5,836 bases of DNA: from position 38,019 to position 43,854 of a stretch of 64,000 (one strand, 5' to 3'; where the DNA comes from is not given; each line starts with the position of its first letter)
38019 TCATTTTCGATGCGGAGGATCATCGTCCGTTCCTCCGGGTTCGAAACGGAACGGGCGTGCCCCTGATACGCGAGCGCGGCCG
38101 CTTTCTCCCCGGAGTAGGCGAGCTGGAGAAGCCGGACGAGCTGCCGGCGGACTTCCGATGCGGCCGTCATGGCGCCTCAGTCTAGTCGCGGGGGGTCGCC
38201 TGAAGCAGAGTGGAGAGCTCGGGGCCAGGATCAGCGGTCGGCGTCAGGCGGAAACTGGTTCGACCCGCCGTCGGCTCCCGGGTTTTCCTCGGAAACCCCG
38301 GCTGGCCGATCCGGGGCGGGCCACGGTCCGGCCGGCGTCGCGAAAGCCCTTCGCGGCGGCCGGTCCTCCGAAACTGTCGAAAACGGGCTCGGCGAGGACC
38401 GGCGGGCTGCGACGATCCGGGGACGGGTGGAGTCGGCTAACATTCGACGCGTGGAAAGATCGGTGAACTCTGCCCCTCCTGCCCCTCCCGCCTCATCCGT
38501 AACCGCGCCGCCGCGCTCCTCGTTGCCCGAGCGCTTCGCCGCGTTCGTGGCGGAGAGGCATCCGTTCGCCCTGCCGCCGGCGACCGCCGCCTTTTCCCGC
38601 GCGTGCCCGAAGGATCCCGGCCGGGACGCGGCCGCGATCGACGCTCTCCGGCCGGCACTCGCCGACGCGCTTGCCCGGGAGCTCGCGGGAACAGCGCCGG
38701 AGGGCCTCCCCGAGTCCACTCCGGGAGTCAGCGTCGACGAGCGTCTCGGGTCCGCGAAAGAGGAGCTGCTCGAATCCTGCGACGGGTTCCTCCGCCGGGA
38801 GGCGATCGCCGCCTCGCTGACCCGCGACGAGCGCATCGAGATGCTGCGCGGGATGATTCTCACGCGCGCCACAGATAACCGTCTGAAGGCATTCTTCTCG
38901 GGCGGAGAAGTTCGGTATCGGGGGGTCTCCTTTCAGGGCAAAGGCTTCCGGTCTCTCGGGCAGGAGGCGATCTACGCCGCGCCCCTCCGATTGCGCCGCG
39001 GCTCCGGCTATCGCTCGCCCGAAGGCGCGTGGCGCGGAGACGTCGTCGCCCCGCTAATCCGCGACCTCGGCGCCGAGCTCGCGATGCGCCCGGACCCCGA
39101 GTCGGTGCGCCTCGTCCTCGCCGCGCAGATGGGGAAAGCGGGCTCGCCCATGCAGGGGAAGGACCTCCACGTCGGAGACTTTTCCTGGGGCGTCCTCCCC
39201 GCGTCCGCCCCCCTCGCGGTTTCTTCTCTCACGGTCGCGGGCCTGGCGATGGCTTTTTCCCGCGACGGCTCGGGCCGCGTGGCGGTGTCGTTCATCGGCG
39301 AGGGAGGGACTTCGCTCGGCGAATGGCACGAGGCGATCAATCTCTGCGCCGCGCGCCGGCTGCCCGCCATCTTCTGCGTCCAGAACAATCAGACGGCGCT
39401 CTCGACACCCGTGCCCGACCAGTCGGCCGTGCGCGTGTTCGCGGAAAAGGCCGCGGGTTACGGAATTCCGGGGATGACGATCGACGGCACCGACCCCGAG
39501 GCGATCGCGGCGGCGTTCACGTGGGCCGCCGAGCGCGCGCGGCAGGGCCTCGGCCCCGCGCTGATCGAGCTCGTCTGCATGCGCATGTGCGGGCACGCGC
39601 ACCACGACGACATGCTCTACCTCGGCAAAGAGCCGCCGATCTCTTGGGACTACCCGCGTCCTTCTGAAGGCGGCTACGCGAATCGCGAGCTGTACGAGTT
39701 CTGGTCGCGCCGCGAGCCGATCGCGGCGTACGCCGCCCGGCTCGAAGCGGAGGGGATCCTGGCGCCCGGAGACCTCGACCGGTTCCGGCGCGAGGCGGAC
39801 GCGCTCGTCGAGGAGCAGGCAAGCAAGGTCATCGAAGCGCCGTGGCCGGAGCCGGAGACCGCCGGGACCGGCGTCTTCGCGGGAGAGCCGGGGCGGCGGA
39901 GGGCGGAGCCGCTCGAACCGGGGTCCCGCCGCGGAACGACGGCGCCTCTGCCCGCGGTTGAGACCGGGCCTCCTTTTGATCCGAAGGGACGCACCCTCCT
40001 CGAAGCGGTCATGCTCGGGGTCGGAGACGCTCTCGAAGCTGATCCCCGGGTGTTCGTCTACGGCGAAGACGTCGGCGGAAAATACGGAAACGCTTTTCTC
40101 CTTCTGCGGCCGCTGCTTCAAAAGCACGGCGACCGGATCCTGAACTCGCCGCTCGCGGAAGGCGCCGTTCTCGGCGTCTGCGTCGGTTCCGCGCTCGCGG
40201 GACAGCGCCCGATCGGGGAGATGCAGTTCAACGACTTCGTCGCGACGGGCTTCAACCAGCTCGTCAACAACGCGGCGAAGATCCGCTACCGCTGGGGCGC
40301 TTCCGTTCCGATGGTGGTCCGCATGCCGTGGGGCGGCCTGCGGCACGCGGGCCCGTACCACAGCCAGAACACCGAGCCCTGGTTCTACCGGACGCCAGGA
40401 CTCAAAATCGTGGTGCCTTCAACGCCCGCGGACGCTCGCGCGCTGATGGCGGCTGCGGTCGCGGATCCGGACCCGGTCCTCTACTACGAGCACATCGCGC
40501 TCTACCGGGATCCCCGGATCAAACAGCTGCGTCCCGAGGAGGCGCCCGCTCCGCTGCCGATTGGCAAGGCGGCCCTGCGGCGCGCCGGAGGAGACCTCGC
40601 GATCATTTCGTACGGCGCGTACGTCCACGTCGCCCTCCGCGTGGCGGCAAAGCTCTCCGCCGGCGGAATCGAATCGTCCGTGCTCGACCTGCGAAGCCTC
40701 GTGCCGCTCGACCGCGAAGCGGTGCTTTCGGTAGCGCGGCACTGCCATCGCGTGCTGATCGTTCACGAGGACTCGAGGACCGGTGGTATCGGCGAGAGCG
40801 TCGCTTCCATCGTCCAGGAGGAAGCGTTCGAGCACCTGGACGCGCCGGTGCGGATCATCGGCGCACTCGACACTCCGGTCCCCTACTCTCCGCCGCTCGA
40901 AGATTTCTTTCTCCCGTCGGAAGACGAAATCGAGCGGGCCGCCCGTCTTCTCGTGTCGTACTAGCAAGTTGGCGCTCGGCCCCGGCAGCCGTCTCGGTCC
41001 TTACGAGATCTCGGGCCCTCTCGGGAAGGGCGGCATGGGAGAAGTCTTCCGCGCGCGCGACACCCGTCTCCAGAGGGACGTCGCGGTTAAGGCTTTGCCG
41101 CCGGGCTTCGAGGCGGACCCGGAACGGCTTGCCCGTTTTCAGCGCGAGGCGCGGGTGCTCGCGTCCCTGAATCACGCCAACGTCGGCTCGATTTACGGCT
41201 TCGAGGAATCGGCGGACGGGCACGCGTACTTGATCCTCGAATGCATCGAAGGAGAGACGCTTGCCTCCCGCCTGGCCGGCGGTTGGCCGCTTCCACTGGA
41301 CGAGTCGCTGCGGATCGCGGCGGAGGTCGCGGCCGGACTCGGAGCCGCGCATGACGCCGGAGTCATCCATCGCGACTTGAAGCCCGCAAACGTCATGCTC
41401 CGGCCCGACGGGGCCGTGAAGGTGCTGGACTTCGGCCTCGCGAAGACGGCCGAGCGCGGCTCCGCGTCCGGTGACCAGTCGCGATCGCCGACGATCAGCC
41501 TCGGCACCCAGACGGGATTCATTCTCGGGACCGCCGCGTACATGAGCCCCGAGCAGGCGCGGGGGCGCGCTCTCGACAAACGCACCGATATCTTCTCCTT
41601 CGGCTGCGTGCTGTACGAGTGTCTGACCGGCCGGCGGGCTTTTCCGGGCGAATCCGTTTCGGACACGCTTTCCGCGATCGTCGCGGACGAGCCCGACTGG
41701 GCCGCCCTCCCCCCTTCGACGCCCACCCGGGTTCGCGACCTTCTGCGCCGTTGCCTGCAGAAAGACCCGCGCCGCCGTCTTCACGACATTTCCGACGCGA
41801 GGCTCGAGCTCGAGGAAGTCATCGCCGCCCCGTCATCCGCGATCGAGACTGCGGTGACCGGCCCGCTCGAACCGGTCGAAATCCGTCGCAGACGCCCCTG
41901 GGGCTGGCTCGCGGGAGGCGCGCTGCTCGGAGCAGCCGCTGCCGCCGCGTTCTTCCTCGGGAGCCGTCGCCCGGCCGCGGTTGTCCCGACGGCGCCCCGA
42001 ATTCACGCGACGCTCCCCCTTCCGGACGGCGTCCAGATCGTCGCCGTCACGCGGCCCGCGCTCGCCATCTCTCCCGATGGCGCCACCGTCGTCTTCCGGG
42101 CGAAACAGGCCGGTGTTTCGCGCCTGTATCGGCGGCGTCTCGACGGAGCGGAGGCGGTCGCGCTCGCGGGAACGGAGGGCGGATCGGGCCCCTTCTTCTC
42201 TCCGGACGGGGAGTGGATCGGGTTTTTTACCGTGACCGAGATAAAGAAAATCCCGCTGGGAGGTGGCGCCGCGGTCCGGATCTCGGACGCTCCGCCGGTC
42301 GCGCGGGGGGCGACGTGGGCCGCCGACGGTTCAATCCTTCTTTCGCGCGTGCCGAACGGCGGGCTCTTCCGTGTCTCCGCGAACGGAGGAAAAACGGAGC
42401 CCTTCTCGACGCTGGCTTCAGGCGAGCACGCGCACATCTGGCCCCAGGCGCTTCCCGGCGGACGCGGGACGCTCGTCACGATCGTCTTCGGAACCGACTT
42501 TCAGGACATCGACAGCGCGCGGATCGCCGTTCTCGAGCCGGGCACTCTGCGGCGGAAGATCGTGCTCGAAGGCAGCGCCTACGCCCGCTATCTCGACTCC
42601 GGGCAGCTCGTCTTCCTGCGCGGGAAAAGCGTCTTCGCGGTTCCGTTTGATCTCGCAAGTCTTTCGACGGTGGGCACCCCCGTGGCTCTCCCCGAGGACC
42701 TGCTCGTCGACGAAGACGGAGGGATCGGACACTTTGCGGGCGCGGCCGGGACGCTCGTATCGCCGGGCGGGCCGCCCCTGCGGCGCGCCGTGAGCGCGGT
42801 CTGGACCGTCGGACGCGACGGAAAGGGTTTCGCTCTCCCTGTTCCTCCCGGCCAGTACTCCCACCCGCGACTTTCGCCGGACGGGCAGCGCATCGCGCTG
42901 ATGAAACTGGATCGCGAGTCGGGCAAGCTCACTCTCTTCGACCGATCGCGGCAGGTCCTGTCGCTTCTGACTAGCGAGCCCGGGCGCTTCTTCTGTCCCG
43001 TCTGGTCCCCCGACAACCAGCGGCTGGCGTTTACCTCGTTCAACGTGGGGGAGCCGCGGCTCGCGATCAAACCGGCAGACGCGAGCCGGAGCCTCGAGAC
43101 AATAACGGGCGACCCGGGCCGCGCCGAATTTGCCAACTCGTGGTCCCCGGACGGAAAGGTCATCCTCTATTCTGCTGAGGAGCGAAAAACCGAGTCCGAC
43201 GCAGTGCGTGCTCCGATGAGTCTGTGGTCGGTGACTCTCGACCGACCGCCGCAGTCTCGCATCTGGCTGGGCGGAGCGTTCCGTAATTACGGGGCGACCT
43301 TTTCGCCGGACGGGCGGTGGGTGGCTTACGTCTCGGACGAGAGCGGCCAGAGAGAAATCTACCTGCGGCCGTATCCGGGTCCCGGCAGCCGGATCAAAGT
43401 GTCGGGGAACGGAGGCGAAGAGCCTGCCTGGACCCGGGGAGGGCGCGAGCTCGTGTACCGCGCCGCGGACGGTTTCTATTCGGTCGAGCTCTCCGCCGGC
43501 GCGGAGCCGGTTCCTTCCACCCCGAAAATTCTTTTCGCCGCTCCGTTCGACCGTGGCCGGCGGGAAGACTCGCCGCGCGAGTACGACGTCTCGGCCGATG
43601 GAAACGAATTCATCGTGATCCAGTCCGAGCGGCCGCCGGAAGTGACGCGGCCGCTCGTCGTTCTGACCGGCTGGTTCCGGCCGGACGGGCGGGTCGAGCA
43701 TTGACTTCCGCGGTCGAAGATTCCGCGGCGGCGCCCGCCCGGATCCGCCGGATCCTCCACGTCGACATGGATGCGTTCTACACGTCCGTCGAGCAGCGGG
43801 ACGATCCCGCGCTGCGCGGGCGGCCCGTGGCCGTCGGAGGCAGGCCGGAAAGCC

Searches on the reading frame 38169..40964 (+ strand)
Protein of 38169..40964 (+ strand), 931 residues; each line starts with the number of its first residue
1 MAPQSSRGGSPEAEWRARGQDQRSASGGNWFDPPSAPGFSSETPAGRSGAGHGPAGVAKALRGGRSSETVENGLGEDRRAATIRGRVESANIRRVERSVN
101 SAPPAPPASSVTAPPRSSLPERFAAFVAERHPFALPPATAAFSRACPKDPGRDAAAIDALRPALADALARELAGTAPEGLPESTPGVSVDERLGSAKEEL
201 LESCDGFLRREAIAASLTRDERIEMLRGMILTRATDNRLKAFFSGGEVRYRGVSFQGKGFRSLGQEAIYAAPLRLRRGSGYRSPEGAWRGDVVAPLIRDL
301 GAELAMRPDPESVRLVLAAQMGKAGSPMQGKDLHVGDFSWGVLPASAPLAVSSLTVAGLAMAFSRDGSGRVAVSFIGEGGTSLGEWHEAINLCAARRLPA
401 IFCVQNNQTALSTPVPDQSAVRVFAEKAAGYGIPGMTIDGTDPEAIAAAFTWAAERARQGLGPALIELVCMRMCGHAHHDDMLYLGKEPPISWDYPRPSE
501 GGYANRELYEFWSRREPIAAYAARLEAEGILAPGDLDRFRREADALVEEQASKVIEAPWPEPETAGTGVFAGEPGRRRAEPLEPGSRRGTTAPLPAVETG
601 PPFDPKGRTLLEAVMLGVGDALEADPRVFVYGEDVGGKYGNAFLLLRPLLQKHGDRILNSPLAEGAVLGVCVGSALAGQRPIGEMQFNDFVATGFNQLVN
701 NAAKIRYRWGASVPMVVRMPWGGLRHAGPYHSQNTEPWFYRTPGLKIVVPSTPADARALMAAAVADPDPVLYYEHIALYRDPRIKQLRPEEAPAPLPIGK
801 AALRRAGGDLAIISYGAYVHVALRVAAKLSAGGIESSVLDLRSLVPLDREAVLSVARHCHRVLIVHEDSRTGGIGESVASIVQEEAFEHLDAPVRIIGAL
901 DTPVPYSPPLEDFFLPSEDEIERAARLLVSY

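Call 15: search_protein_families(library=pfam, proteins=[window:38169-40964:+], max_evalue=0.001)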
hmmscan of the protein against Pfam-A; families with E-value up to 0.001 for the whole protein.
window:38169-40964:+ (931 aa): 3 families
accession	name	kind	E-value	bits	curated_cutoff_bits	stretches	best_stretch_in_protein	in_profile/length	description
PF00676.26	E1_dh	-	3.9e-48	164.4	22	1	290-481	46-235/300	Dehydrogenase E1 component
PF02780.25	Transketolase_C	-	7.2e-34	116.8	25.9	1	799-921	1-124/124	Transketolase, C-terminal domain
PF02779.29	Transket_pyr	-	1.4e-27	96.9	27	1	612-779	7-172/174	Transketolase, pyrimidine binding domain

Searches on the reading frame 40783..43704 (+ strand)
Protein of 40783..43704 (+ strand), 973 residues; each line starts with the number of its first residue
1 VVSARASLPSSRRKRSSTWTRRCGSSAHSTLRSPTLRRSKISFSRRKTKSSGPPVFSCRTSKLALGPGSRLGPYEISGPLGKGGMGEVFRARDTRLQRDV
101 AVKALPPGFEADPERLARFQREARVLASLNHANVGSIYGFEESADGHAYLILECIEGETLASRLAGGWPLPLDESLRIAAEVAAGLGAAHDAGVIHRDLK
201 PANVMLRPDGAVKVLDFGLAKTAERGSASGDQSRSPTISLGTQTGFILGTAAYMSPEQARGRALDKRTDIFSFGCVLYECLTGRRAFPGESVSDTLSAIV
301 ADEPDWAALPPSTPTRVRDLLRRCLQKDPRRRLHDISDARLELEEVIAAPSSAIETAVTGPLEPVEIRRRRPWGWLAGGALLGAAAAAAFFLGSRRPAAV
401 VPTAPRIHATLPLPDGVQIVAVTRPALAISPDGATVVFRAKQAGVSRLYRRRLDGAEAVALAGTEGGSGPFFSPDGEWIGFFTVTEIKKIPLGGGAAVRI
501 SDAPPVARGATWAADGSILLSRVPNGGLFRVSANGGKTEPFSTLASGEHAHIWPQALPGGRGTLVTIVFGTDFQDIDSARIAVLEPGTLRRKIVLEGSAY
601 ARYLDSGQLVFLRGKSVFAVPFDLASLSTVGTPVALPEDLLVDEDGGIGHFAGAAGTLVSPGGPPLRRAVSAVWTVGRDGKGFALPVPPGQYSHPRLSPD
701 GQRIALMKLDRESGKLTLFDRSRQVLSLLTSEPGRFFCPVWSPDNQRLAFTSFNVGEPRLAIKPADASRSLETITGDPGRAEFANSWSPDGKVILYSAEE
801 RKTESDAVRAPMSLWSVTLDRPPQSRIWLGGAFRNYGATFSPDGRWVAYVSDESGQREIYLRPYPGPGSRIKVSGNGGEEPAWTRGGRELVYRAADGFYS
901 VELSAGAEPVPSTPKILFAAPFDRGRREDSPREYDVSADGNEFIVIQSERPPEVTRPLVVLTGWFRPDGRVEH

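Call 15: search_protein_families(library=pfam, proteins=[window:40783-43704:+], max_evalue=0.001)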
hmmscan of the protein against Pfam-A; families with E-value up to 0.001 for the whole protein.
window:40783-43704:+ (973 aa): 4 families
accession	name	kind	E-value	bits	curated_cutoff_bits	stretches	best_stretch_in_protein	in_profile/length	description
PF00069.31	Pkinase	-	1.4e-47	162.7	31.7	1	74-333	1-252/263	Protein kinase domain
PF07714.23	PK_Tyr_Ser-Thr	-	4.2e-34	118.5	23.1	1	77-333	4-249/258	Protein tyrosine and serine/threonine kinase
PF07676.18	PD40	-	2e-27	94.9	20.9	2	728-753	3-28/38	WD40-like Beta Propeller Repeat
PF01636.29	APH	-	1e-08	35.7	23.2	0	180-221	156-198/239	Phosphotransferase enzyme family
